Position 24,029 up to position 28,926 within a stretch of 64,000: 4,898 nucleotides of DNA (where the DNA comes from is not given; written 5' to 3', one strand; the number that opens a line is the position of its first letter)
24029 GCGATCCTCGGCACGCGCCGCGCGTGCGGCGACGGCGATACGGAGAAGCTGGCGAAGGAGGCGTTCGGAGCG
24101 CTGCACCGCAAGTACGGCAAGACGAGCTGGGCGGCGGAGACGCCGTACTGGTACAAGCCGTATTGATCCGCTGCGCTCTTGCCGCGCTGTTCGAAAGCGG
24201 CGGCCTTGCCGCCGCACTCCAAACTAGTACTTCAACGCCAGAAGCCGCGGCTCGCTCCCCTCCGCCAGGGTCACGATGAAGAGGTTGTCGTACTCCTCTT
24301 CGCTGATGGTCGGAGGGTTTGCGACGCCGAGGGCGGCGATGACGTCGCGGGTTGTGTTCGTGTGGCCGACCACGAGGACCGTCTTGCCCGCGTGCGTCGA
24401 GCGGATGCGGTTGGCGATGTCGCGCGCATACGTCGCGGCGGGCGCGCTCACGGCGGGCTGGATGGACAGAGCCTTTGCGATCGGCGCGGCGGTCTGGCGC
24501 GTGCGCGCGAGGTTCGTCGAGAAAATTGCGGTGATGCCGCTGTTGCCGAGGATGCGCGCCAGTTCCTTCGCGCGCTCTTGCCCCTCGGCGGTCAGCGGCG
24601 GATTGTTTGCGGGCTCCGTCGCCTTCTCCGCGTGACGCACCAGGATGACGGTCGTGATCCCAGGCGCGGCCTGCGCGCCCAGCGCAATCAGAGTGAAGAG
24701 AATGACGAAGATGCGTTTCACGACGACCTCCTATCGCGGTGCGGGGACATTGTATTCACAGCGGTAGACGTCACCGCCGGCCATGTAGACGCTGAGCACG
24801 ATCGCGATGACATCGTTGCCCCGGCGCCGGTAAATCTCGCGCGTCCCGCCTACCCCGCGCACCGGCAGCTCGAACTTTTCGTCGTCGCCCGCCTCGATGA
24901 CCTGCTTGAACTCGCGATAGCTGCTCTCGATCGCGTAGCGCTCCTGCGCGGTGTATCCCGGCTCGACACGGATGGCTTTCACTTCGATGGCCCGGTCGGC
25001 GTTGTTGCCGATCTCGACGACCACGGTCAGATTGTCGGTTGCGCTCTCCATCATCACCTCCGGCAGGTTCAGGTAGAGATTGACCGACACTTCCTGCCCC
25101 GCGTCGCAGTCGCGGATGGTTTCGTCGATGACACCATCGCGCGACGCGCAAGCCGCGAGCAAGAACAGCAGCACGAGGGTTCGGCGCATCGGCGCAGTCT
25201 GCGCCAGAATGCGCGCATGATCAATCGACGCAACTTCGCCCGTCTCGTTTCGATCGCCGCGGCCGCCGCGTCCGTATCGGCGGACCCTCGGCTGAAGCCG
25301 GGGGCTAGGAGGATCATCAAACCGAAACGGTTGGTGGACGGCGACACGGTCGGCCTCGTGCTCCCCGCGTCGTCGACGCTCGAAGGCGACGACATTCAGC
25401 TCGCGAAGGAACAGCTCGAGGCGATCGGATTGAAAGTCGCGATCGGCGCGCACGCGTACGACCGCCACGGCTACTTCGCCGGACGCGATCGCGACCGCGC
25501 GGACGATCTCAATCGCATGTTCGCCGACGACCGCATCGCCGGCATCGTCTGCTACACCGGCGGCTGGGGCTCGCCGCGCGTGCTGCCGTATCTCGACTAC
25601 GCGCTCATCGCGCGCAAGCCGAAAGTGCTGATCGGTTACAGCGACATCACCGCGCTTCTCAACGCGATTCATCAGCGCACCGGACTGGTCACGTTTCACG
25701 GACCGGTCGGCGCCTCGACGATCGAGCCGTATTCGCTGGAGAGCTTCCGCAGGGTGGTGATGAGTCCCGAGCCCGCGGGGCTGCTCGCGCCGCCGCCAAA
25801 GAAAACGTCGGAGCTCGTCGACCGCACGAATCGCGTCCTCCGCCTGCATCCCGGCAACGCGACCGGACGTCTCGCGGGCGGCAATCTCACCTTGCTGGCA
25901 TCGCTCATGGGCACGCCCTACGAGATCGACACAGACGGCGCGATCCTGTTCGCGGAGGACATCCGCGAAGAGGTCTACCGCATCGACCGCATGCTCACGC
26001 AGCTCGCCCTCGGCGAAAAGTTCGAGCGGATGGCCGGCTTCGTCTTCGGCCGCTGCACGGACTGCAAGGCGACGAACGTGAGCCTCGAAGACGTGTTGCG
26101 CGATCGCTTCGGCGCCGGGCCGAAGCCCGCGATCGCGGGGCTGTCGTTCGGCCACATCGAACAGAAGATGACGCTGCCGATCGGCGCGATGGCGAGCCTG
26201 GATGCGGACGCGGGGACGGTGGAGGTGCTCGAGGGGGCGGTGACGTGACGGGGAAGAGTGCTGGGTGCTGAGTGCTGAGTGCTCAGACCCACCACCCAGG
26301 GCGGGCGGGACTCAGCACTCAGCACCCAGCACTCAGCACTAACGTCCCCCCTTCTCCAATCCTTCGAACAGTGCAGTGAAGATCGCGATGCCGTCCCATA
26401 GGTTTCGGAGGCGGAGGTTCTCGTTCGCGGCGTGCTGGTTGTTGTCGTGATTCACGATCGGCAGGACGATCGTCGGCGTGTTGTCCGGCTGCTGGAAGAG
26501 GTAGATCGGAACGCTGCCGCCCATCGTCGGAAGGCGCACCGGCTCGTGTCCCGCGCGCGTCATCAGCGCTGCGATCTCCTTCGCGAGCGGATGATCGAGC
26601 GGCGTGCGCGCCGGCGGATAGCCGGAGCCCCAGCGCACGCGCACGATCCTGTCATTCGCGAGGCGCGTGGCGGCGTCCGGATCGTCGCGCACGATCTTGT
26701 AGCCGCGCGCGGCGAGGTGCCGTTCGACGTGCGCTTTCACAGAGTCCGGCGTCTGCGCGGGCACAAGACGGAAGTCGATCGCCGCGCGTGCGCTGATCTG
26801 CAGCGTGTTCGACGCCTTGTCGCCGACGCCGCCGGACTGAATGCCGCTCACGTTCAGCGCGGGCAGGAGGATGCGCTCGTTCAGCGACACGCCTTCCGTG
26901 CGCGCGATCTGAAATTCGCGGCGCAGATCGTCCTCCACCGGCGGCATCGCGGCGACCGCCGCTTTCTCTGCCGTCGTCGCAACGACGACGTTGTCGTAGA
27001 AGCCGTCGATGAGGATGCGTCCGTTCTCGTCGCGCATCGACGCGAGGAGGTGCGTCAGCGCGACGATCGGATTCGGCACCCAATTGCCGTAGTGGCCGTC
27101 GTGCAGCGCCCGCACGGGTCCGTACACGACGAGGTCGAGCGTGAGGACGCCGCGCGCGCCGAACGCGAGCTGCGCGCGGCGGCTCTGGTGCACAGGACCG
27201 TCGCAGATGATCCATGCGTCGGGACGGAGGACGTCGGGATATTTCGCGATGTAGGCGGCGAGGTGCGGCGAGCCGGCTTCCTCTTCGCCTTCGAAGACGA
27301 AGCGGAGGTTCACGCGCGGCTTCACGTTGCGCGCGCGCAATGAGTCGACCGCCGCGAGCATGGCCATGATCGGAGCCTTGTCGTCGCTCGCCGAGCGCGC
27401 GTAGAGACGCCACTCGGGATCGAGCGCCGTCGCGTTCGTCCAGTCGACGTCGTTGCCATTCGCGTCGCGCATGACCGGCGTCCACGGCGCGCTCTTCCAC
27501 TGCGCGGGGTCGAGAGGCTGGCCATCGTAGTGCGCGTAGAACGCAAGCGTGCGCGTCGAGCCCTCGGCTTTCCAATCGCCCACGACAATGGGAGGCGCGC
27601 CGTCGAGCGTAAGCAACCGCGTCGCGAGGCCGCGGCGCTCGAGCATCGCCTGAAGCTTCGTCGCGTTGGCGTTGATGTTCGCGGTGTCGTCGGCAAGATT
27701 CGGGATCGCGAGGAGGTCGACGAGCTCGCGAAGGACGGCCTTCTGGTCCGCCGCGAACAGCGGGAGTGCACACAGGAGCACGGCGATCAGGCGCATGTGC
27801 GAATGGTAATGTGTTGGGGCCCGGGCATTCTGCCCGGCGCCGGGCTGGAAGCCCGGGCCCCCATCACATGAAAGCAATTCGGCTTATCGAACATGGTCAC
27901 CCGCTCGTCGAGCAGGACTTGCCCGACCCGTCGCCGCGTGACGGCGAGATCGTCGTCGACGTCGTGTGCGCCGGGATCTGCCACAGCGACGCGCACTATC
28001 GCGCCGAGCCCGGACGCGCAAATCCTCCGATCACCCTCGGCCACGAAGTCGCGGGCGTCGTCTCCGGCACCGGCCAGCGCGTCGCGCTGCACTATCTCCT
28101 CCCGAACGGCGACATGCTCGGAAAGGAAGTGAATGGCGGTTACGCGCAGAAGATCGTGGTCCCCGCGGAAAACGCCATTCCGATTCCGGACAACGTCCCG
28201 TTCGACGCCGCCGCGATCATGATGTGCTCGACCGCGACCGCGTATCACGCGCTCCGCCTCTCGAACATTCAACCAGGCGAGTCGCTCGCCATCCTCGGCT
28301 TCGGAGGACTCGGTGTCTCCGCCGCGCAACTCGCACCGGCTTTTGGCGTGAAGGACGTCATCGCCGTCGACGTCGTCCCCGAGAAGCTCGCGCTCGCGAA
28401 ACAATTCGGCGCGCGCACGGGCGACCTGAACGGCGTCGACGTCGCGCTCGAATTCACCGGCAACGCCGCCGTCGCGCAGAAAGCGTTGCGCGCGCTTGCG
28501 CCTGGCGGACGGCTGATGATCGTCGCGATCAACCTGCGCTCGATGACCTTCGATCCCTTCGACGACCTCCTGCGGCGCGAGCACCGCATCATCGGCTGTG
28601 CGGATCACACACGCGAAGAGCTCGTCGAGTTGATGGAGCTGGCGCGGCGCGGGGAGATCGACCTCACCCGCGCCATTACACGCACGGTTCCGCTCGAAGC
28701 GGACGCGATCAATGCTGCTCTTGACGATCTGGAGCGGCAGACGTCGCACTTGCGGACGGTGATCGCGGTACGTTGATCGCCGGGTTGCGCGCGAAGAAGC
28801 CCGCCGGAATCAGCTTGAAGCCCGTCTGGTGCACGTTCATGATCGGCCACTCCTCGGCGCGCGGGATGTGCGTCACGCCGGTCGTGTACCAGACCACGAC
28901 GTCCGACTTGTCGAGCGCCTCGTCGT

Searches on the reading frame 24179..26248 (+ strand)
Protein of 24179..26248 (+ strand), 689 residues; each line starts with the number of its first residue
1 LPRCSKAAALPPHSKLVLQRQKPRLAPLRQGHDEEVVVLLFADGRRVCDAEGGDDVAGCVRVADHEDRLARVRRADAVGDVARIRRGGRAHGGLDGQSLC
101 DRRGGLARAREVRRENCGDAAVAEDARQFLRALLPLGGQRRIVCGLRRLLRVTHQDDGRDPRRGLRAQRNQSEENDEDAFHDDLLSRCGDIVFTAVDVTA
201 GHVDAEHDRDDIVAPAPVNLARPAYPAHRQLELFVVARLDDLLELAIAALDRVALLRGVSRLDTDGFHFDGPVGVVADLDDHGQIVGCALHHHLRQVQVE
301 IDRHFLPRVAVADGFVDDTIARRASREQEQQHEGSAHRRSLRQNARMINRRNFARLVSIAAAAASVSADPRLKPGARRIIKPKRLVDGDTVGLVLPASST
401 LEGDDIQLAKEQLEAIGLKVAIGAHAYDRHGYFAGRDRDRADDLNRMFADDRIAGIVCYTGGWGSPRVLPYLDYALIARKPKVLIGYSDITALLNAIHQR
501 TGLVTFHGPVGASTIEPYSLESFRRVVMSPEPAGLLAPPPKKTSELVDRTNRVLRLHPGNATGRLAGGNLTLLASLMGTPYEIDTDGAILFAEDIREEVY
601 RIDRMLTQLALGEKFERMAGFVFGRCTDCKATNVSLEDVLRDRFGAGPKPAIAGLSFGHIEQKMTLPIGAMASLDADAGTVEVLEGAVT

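Call 12: search_protein_families(library=pfam, proteins=[window:24179-26248:+], max_evalue=0.001)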
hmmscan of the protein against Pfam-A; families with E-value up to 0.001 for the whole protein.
window:24179-26248:+ (689 aa): 2 families
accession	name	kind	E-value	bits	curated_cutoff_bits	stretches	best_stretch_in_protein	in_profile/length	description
PF02016.21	Peptidase_S66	-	3.8e-38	130.8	25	1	391-508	1-121/121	LD-carboxypeptidase N-terminal domain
PF17676.7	Peptidase_S66C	-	3.4e-36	124.9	23.7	1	562-674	1-120/120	LD-carboxypeptidase C-terminal domain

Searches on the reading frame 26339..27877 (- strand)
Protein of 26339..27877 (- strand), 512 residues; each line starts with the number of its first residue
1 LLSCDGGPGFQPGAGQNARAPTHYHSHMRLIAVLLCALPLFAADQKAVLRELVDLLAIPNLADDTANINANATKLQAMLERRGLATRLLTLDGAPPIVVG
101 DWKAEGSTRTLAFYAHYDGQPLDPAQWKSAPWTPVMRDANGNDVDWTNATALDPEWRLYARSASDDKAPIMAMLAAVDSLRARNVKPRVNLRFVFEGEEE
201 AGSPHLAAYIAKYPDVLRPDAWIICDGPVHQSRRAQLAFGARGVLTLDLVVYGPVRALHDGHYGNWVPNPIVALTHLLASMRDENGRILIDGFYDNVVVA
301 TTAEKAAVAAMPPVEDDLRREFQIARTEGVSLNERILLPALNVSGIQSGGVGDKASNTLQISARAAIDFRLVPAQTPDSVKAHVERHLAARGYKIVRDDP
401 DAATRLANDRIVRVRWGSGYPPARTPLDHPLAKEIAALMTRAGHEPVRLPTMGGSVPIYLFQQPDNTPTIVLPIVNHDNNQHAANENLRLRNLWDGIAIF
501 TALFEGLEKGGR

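Call 12: search_protein_families(library=pfam, proteins=[window:26339-27877:-], max_evalue=0.001)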
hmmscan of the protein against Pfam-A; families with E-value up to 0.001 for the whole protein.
window:26339-27877:- (512 aa): 3 families
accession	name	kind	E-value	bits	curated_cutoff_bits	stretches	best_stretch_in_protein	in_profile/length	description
PF01546.33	Peptidase_M20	-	1.9e-24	87.2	24.6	1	112-504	1-204/206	Peptidase family M20/M25/M40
PF07687.19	M20_dimer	-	3.9e-11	43.3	21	1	240-393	2-104/107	Peptidase dimerisation domain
PF04389.22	Peptidase_M28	-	4.4e-05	23.7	21.3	1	98-203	2-73/193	Peptidase family M28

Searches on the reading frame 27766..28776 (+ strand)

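Call 12: search_protein_families(library=pfam, proteins=[window:27766-28776:+], max_evalue=0.001)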
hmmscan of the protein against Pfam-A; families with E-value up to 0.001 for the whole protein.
window:27766-28776:+ (336 aa): 3 families
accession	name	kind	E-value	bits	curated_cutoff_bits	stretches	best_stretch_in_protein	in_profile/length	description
PF00107.32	ADH_zinc_N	-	1.1e-18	67.9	31.8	1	181-293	1-127/129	Zinc-binding dehydrogenase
PF08240.17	ADH_N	-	3.7e-13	50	23.5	1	59-142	2-104/104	Alcohol dehydrogenase GroES-like domain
PF13602.12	ADH_zinc_N_2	-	3.4e-06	28.4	27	1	221-324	21-125/134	Zinc-binding dehydrogenase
